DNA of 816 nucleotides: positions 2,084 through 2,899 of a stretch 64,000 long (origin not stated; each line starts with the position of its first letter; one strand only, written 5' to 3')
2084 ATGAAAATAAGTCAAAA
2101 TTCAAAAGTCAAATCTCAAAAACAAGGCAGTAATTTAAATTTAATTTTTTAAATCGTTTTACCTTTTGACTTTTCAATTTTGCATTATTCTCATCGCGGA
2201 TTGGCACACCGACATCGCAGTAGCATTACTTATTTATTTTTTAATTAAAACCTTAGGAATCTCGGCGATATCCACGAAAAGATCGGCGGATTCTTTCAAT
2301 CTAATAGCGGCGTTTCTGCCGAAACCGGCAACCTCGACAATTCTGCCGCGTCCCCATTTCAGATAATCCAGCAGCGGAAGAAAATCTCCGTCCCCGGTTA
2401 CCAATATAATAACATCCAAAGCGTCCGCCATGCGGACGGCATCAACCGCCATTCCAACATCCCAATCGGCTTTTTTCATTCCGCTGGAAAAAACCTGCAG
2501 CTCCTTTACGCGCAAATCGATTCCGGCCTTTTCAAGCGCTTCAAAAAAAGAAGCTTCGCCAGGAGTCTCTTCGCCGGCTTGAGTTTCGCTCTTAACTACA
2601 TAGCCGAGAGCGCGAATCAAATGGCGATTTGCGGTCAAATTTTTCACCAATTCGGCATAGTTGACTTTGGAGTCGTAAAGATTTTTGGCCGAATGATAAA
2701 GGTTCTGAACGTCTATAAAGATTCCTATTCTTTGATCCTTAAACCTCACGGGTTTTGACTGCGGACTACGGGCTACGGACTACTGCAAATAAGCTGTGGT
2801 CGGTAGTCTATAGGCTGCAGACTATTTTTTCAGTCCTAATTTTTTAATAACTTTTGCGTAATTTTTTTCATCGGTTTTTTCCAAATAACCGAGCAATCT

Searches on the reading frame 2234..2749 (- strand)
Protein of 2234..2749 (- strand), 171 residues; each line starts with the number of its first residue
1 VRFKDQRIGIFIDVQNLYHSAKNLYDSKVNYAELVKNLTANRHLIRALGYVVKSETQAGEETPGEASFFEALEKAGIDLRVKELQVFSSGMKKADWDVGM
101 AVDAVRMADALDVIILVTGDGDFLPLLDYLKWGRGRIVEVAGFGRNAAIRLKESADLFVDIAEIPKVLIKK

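Call 59: find_encoding_contigs(protein=window:2234-2749:-, flank=10000, max_places=1)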
Protein window:2234-2749:- (171 aa): 10 contigs read that carry it; 1 place shown.
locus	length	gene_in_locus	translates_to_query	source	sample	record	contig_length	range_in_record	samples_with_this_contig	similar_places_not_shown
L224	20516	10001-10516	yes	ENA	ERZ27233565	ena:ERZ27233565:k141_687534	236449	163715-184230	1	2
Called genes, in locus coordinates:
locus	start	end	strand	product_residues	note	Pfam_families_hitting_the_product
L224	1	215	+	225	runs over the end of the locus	PF05552:MS_channel_1st_1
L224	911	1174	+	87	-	-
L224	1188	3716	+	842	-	PF13191:AAA_16 (faint), PF23569:NBD_SMAX1 (weak), PF05729:NACHT (faint), PF17871:AAA_lid_9 (weak), PF07724:AAA_2, PF00004:AAA, PF07728:AAA_5, PF10431:ClpB_D2-small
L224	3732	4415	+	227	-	PF07690:MFS_1, PF05977:MFS_3 (weak)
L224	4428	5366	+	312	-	PF13292:DXP_synthase_N, PF00456:Transketolase_N, PF00676:E1_dh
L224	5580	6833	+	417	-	-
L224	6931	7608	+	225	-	PF13367:PrsW-protease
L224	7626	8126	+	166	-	PF04969:CS (weak), PF17886:ArsA_HSP20 (weak), PF00011:HSP20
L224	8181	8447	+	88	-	-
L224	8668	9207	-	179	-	-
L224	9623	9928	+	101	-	PF00312:Ribosomal_S15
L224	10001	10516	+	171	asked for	PF01936:NYN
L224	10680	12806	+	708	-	PF01138:RNase_PH, PF03725:RNase_PH_C (faint), PF03726:PNPase, PF01138:RNase_PH, PF00013:KH_1 (weak), PF00575:S1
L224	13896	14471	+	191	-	PF01330:RuvA_N, PF14520:HHH_5, PF07499:RuvA_C (weak)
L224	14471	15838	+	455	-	PF08245:Mur_ligase_M, PF02875:Mur_ligase_C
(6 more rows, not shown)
